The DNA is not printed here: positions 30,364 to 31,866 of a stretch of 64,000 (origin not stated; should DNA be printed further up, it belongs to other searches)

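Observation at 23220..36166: Rex-boxed 19-gene operon joining a sulfhydrogenase beta/gamma-like NAD(P)H module to a group-4 [NiFe]-hydrogenase core and a complete Mrp antiporter module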

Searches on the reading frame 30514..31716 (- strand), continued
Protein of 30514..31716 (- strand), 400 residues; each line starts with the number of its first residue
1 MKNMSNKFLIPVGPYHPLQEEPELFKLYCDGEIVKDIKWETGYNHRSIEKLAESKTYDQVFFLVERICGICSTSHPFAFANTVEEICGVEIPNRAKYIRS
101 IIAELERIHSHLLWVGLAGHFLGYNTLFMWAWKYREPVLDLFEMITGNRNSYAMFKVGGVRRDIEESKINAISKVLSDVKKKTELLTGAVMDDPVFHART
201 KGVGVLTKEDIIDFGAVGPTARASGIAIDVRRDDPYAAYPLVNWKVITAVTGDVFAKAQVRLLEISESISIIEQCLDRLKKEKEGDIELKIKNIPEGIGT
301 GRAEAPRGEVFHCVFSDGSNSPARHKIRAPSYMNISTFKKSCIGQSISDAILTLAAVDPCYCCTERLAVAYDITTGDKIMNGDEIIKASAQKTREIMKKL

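Call 52: find_homologous_proteins(query=L046:4903-6084:+, max_evalue=1e-30)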
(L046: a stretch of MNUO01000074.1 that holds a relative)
Query L046:4903-6084:+ (394 aa): 8000 proteins with E <= 1e-30 among 8000 candidates; the best 120 are listed.
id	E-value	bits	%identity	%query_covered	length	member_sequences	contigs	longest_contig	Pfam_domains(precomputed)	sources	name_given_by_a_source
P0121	9.1e-271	915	100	100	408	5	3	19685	PF00374.25,PF00346.25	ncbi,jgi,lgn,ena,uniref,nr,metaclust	ncbi:NADH:ubiquinone oxidoreductase [Candidatus Desantisbacteria bacterium CG1_02_38_46]|uniref:NADH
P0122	6.9e-243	824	89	99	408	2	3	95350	PF00374.25,PF00346.25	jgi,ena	-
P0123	5.2e-238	807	87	100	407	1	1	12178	PF00374.25,PF00346.25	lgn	-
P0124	3.9e-236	801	85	100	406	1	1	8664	PF00374.25,PF00346.25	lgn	-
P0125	3.9e-229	778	83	100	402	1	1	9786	PF00374.25,PF00346.25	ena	-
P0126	2.9e-223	759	79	100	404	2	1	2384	PF00374.25,PF00346.25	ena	-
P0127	3.9e-193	660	71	100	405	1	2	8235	PF00374.25,PF00346.25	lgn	-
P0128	6.0e-193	659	71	100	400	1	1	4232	PF00374.25,PF00346.25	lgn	-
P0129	7.4e-192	656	71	100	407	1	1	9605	PF00374.25,PF00346.25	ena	-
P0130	1.0e-191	655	71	100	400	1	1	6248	PF00374.25,PF00346.25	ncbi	ncbi:MAG: nickel-dependent hydrogenase large subunit [bacterium]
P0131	1.2e-191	655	69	100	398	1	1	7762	PF00374.25,PF00346.25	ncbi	-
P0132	1.6e-191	654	71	99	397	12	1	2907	PF00374.25,PF00346.25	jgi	-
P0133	1.9e-191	654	70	100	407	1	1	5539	PF00374.25,PF00346.25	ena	-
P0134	1.9e-191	654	72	100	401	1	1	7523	PF00374.25,PF00346.25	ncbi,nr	ncbi:MAG: nickel-dependent hydrogenase large subunit [Candidatus Omnitrophica bacterium]|nr:nickel-d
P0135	2.2e-191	654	70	100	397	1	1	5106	PF00374.25,PF00346.25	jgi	-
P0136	3.2e-191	653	71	100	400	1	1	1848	PF00374.25,PF00346.25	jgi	-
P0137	4.7e-191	653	70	99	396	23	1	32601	PF00374.25,PF00346.25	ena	-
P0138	1.4e-190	651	69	100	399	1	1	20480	PF00374.25,PF00346.25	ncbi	-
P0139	1.5e-190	651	72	100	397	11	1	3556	PF00374.25,PF00346.25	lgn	-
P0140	2.0e-190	651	70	99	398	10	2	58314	PF00374.25,PF00346.25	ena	-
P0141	2.1e-190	651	71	100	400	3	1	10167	PF00374.25,PF00346.25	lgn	-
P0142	2.5e-190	650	70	100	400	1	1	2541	PF00374.25,PF00346.25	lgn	-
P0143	2.5e-190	650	69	99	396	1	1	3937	PF00374.25,PF00346.25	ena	-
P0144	2.9e-190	650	70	100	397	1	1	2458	PF00374.25,PF00346.25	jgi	-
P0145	3.5e-190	650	69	99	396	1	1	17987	PF00374.25,PF00346.25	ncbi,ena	-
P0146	3.8e-190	650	70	100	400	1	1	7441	PF00374.25,PF00346.25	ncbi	-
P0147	3.8e-190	650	72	100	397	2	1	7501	PF00374.25,PF00346.25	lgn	-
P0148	5.2e-190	649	70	100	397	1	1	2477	PF00374.25,PF00346.25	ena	-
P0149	8.1e-190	649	71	100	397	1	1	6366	PF00374.25,PF00346.25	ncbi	-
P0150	1.1e-189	648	71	100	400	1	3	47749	PF00374.25,PF00346.25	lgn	-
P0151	1.2e-189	648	70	100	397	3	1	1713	PF00374.25,PF00346.25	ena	-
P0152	1.3e-189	648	70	100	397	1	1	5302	PF00374.25,PF00346.25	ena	-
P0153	1.5e-189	648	71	100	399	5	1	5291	PF00374.25,PF00346.25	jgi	-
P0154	1.6e-189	648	69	99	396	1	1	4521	PF00374.25,PF00346.25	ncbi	-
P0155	2.0e-189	647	71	100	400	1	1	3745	PF00374.25,PF00346.25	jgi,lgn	-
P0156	2.1e-189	647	71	100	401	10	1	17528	PF00374.25,PF00346.25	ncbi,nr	ncbi:MAG: nickel-dependent hydrogenase large subunit [Candidatus Omnitrophica bacterium]|nr:nickel-d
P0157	2.4e-189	647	69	100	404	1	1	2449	PF00374.25,PF00346.25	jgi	-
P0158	2.6e-189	647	70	99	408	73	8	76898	PF00374.25,PF00346.25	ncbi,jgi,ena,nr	ncbi:nickel-dependent hydrogenase large subunit [Candidatus Aerophobetes bacterium]|nr:nickel-depend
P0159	2.9e-189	647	71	100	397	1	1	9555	PF00374.25,PF00346.25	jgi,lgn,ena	-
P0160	3.6e-189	647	71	100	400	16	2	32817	PF00374.25,PF00346.25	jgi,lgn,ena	-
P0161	3.9e-189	647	70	99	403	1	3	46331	PF00374.25,PF00346.25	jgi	-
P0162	3.9e-189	647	70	100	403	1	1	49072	PF00374.25,PF00346.25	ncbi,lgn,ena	-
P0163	4.2e-189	646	71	100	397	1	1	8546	PF00374.25,PF00346.25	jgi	-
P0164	4.2e-189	646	71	100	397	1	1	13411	PF00374.25,PF00346.25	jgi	-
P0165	4.4e-189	646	71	100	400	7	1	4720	PF00374.25,PF00346.25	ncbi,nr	ncbi:MAG: nickel-dependent hydrogenase large subunit [Candidatus Omnitrophica bacterium]|nr:nickel-d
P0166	5.6e-189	646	71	100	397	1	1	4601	PF00374.25,PF00346.25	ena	-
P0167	9.1e-189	645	69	100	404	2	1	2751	PF00374.25,PF00346.25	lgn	-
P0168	1.0e-188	645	70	100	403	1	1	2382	PF00374.25,PF00346.25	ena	-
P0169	1.2e-188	645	70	99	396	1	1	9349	PF00374.25,PF00346.25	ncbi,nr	ncbi:MAG TPA: nickel-dependent hydrogenase large subunit [bacterium]|nr:nickel-dependent hydrogenase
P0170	1.4e-188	645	71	100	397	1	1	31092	PF00374.25,PF00346.25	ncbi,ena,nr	ncbi:NADH:ubiquinone oxidoreductase [Candidatus Aerophobetes bacterium Ae_b3a]|nr:MAG: NADH:ubiquino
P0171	1.7e-188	644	71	100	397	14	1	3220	PF00374.25,PF00346.25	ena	-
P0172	1.9e-188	644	70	100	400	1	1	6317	PF00374.25,PF00346.25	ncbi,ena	-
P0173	2.1e-188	644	70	100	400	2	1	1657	PF00374.25,PF00346.25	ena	-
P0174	2.3e-188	644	70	99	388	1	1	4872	PF00374.25,PF00346.25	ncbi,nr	ncbi:MAG TPA: NADH:ubiquinone oxidoreductase, partial [Firmicutes bacterium]|nr:NADH:ubiquinone oxid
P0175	2.4e-188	644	70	100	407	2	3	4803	PF00374.25,PF00346.25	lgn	-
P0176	2.7e-188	644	70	100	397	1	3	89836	PF00374.25,PF00346.25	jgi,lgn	-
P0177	2.9e-188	644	71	100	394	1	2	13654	PF00374.25,PF00346.25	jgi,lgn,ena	-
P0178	3.0e-188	644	70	99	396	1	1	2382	PF00374.25,PF00346.25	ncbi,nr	ncbi:MAG TPA: nickel-dependent hydrogenase large subunit [bacterium]|nr:nickel-dependent hydrogenase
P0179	3.5e-188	643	71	100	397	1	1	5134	PF00374.25,PF00346.25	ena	-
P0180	4.8e-188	643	70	100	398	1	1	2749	PF00374.25,PF00346.25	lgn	-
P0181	5.4e-188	643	71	100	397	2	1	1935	PF00374.25,PF00346.25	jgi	-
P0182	5.9e-188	643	71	100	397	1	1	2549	PF00374.25,PF00346.25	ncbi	-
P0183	6.5e-188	643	69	100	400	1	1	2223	PF00374.25,PF00346.25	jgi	-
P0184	8.0e-188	642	68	100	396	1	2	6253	PF00374.25,PF00346.25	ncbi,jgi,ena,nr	ncbi:MAG: nickel-dependent hydrogenase large subunit [Elusimicrobiota bacterium]|nr:nickel-dependent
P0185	8.3e-188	642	69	100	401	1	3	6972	PF00374.25,PF00346.25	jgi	-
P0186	8.5e-188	642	71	100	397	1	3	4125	PF00374.25,PF00346.25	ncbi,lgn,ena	-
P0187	8.6e-188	642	69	100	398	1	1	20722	PF00374.25,PF00346.25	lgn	-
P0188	9.6e-188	642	68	100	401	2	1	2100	PF00374.25,PF00346.25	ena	-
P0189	9.9e-188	642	69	100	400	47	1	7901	PF00374.25,PF00346.25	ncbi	-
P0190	1.0e-187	642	70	100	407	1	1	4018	PF00374.25,PF00346.25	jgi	jgi:NADH-quinone oxidoreductase subunit D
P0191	1.2e-187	642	69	100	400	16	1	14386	PF00374.25,PF00346.25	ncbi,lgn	-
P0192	1.2e-187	642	70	100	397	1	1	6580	PF00374.25,PF00346.25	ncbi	-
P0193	1.9e-187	641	67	100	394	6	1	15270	PF00374.25,PF00346.25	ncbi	-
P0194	2.0e-187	641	70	99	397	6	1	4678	PF00374.25,PF00346.25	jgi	-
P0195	2.8e-187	640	70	100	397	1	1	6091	PF00374.25,PF00346.25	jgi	jgi:NADH-quinone oxidoreductase subunit D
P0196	2.8e-187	640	69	100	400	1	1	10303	PF00374.25,PF00346.25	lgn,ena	-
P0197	3.1e-187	640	70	100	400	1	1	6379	PF00374.25,PF00346.25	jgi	-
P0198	3.9e-187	640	66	100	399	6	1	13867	PF00374.25,PF00346.25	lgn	-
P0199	4.1e-187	640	69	100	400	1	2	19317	PF00374.25,PF00346.25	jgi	-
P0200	4.9e-187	640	70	99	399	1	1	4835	PF00374.25,PF00346.25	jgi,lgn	jgi:NADH-quinone oxidoreductase subunit D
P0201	6.1e-187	639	70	99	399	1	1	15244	PF00374.25,PF00346.25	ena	-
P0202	6.8e-187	639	70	100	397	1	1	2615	PF00374.25,PF00346.25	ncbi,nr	ncbi:MAG: NADH:ubiquinone oxidoreductase [Clostridia bacterium]|nr:NADH:ubiquinone oxidoreductase [C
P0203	7.0e-187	639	70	99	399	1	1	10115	PF00374.25,PF00346.25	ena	-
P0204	8.4e-187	639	70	99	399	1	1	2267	PF00374.25,PF00346.25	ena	-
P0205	1.0e-186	639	70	100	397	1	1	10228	PF00374.25,PF00346.25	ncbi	-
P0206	1.1e-186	639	69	100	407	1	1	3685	PF00374.25,PF00346.25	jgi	jgi:NADH-quinone oxidoreductase subunit D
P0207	1.3e-186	638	69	100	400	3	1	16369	PF00374.25,PF00346.25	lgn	-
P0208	1.4e-186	638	70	99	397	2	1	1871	PF00374.25,PF00346.25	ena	-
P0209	1.7e-186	638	70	100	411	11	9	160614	PF00374.25,PF00346.25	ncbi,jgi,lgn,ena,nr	ncbi:MAG TPA: nickel-dependent hydrogenase large subunit [bacterium]|jgi:NADH-quinone oxidoreductase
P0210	2.1e-186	638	70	100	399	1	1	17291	PF00374.25,PF00346.25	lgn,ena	-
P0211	2.2e-186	638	70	99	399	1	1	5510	PF00374.25,PF00346.25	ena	-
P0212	2.4e-186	637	68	99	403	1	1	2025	PF00374.25,PF00346.25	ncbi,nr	ncbi:MAG: NADH:ubiquinone oxidoreductase [Firmicutes bacterium]|nr:NADH:ubiquinone oxidoreductase [B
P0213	2.4e-186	637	68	100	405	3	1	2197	PF00374.25,PF00346.25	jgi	-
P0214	2.5e-186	637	67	100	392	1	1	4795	PF00374.25,PF00346.25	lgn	-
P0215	2.7e-186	637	68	100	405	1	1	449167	PF00374.25,PF00346.25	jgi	jgi:NADH-quinone oxidoreductase subunit D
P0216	2.8e-186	637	68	100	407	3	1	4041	PF00374.25,PF00346.25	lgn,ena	-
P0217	2.8e-186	637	69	100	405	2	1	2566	PF00374.25,PF00346.25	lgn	-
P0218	2.9e-186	637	68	100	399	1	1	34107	PF00374.25,PF00346.25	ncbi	-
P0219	3.3e-186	637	69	100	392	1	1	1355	PF00374.25,PF00346.25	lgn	-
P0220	3.5e-186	637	70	99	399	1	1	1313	PF00374.25,PF00346.25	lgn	-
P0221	3.6e-186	637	70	99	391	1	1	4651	PF00374.25,PF00346.25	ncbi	ncbi:MAG: nickel-dependent hydrogenase large subunit, partial [bacterium]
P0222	3.6e-186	637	69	100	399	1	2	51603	PF00374.25,PF00346.25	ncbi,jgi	-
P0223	3.9e-186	637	67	100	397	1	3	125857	PF00374.25,PF00346.25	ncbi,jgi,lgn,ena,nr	ncbi:MAG TPA: NADH:ubiquinone oxidoreductase [Candidatus Latescibacteria bacterium]|nr:NADH:ubiquino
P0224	5.0e-186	636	67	100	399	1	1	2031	PF00374.25,PF00346.25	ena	-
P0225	5.7e-186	636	68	100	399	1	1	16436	PF00374.25,PF00346.25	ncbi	-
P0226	6.8e-186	636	68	100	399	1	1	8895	PF00374.25,PF00346.25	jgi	-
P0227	6.9e-186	636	67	100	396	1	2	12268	PF00374.25,PF00346.25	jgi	-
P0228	7.0e-186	636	68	100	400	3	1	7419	PF00374.25,PF00346.25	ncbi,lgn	-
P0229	9.4e-186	635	68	100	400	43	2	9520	PF00374.25,PF00346.25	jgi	-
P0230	1.3e-185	635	67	100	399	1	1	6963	PF00374.25,PF00346.25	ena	-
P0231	1.3e-185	635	67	100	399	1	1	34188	PF00374.25,PF00346.25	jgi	jgi:NADH-quinone oxidoreductase subunit D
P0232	1.3e-185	635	70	100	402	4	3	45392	PF00374.25,PF00346.25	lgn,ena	-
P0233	2.0e-185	634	71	100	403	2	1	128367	PF00374.25,PF00346.25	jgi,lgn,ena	-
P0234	2.2e-185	634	69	100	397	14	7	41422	PF00374.25,PF00346.25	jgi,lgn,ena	-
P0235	2.4e-185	634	67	100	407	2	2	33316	PF00374.25,PF00346.25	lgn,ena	-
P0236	3.7e-185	633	70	100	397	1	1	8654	PF00374.25,PF00346.25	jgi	-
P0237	4.4e-185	633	67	100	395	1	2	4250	PF00374.25,PF00346.25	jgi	-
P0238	4.6e-185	633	67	99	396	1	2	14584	PF00374.25,PF00346.25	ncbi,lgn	-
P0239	4.7e-185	633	69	99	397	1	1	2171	PF00374.25,PF00346.25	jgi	-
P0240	6.4e-185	633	69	100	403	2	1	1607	PF00374.25,PF00346.25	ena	-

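Call 53: find_encoding_contigs(protein=P0223, flank=10000, max_places=1)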
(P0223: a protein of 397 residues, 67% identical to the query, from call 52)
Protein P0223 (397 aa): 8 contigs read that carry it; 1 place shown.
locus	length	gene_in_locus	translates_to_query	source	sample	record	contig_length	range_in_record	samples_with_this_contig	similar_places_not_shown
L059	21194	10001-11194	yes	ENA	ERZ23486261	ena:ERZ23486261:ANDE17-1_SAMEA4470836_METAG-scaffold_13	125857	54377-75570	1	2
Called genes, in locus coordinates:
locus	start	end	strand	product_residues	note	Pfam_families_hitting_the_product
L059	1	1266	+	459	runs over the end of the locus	PF00072:Response_reg, PF00158:Sigma54_activat, PF14532:Sigma54_activ_2, PF07724:AAA_2 (faint), PF07728:AAA_5, PF25601:AAA_lid_14, PF02954:HTH_8 (weak)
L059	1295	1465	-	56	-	-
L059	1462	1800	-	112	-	-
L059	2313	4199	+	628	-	PF00361:Proton_antipo_M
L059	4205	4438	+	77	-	-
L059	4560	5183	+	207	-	PF06971:Put_DNA-bind_N, PF01408:GFO_IDH_MocA (weak), PF02629:CoA_binding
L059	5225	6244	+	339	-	PF13187:Fer4_9 (faint), PF17179:Fer4_22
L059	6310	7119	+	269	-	PF00970:FAD_binding_6 (weak), PF00175:NAD_binding_1, PF10418:DHODB_Fe-S_bind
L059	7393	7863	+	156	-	PF12797:Fer4_2 (faint), PF12837:Fer4_6 (faint), PF13237:Fer4_10 (faint), PF14697:Fer4_21 (faint), PF13247:Fer4_11, PF12838:Fer4_7 (weak), PF13187:Fer4_9 (weak), PF00037:Fer4 (weak), +2 more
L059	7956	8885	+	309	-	PF00146:NADHdh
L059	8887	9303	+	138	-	PF01058:Oxidored_q6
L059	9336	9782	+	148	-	PF00329:Complex1_30kDa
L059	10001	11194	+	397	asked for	PF00374:NiFeSe_Hases, PF00346:Complex1_49kDa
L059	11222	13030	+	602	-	PF00361:Proton_antipo_M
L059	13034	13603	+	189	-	PF13244:MbhD, PF20501:MbhE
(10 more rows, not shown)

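Call 54: find_encoding_contigs(protein=P0158, flank=10000, max_places=1)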
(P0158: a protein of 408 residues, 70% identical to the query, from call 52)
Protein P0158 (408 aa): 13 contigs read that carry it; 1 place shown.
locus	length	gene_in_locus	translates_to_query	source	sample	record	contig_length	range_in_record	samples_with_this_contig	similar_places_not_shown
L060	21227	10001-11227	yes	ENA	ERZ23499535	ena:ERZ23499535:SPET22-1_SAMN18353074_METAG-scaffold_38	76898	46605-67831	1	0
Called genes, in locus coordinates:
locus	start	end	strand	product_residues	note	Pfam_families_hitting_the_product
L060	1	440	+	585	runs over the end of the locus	PF00111:Fer2 (weak), PF13510:Fer2_4, PF10588:NADH-G_4Fe-4S_3, PF12838:Fer4_7, PF22117:Fer4_Nqo3 (weak), PF02906:Fe_hyd_lg_C, PF02256:Fe_hyd_SSU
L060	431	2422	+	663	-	PF00037:Fer4 (faint), PF12838:Fer4_7 (weak), PF13187:Fer4_9 (weak), PF13237:Fer4_10, PF02906:Fe_hyd_lg_C, PF04060:FeS, PF00512:HisKA, PF02518:HATPase_c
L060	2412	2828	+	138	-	PF00072:Response_reg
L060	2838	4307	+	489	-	PF00072:Response_reg, PF00512:HisKA, PF02518:HATPase_c, PF14501:HATPase_c_5 (faint)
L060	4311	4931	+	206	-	PF06971:Put_DNA-bind_N, PF02629:CoA_binding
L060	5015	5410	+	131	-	PF00072:Response_reg, PF23198:PDE8A_N (weak)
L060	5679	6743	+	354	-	PF12838:Fer4_7 (faint), PF13187:Fer4_9 (faint), PF13237:Fer4_10 (faint), PF00037:Fer4 (faint), PF12797:Fer4_2 (faint), PF17179:Fer4_22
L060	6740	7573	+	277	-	PF00970:FAD_binding_6 (weak), PF00175:NAD_binding_1, PF10418:DHODB_Fe-S_bind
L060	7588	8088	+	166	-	PF13247:Fer4_11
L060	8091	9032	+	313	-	PF00146:NADHdh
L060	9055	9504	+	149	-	PF01058:Oxidored_q6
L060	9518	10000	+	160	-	PF00329:Complex1_30kDa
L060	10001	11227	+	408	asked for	PF00374:NiFeSe_Hases, PF00346:Complex1_49kDa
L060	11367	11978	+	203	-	PF13187:Fer4_9 (faint), PF13237:Fer4_10 (weak), PF00037:Fer4 (weak), PF14697:Fer4_21 (faint), PF12838:Fer4_7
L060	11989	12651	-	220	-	PF25087:GMPPB_C (faint), PF00132:Hexapep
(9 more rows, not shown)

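Call 55: find_encoding_contigs(protein=P0215, flank=10000, max_places=1)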
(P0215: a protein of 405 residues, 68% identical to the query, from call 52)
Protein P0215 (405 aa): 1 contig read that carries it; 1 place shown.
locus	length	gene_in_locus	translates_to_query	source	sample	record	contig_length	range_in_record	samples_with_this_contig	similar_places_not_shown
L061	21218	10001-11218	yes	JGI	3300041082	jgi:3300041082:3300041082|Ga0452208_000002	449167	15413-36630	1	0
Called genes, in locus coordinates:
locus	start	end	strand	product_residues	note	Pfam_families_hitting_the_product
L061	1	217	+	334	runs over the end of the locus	PF01193:RNA_pol_L, PF01000:RNA_pol_A_bac, PF03118:RNA_pol_A_CTD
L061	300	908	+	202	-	PF01196:Ribosomal_L17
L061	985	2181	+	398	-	PF01551:Peptidase_M23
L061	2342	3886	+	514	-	PF00890:FAD_binding_2, PF01266:DAO, PF07992:Pyr_redox_2 (faint), PF02910:Succ_DH_flav_C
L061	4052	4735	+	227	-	PF06971:Put_DNA-bind_N, PF02629:CoA_binding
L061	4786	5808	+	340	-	PF12838:Fer4_7 (faint), PF13183:Fer4_8 (faint), PF13187:Fer4_9 (faint), PF13534:Fer4_17 (faint), PF17179:Fer4_22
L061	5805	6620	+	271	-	PF00970:FAD_binding_6 (weak), PF00175:NAD_binding_1, PF10418:DHODB_Fe-S_bind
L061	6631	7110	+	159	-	PF13237:Fer4_10 (faint), PF12800:Fer4_4 (faint), PF12837:Fer4_6 (faint), PF13247:Fer4_11, PF12838:Fer4_7 (weak), PF13187:Fer4_9 (weak), PF25160:LdpA_Fe-S-bd (weak), PF00037:Fer4 (weak), +1 more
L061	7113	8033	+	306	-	PF00146:NADHdh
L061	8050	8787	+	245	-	PF01891:CbiM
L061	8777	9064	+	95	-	PF13190:PDGLE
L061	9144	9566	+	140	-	PF01058:Oxidored_q6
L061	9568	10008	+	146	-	PF00329:Complex1_30kDa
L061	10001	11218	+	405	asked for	PF00374:NiFeSe_Hases, PF00346:Complex1_49kDa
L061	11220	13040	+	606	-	PF00662:Proton_antipo_N (weak), PF00361:Proton_antipo_M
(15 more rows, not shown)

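Call 74: list_cluster_members(proteins=[window:30514-31716:-, window:32710-33429:-, window:34976-35968:-])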
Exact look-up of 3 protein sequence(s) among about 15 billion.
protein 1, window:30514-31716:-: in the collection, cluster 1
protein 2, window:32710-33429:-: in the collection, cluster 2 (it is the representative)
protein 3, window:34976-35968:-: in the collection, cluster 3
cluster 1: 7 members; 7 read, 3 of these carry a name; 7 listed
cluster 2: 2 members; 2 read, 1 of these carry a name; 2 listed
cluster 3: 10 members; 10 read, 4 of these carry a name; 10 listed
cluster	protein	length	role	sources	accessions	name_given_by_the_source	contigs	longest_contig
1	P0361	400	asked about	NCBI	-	-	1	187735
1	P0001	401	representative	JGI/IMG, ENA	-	-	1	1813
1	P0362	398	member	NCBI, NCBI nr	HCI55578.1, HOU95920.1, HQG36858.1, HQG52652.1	MAG TPA: nickel-dependent hydrogenase large subunit [Bacteroidales bacterium] | NADH:ubiquinone oxidoreductase [Bacteroidales bacterium]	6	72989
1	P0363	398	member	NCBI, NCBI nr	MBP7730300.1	MAG: nickel-dependent hydrogenase large subunit [Bacteroidales bacterium] | nickel-dependent hydrogenase large subunit [Bacteroidales bacterium]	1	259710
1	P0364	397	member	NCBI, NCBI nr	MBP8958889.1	MAG: nickel-dependent hydrogenase large subunit [Bacteroidales bacterium] | nickel-dependent hydrogenase large subunit [Bacteroidales bacterium]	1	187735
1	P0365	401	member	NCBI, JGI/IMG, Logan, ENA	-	-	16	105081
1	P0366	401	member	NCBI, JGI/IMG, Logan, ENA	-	-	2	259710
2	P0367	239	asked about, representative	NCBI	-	-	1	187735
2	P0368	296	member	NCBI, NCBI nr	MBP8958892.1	MAG: NADH-quinone oxidoreductase subunit H [Bacteroidales bacterium] | NADH-quinone oxidoreductase subunit H [Bacteroidales bacterium]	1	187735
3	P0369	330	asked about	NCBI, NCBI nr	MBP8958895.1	MAG: 4Fe-4S dicluster domain-containing protein [Bacteroidales bacterium] | 4Fe-4S dicluster domain-containing protein [Bacteroidales bacterium]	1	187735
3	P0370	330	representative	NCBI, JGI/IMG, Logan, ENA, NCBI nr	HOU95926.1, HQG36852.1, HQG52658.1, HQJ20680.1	MAG TPA: 4Fe-4S dicluster domain-containing protein [Bacteroidales bacterium] | 4Fe-4S dicluster domain-containing protein [Bacteroidales bacterium]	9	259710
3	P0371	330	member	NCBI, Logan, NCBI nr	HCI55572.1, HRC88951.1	MAG TPA: 4Fe-4S dicluster domain-containing protein [Bacteroidales bacterium] | hypothetical protein [Bacteroidales bacterium]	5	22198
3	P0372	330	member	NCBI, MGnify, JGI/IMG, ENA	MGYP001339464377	FL=1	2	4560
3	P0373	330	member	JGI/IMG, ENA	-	-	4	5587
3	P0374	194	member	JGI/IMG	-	-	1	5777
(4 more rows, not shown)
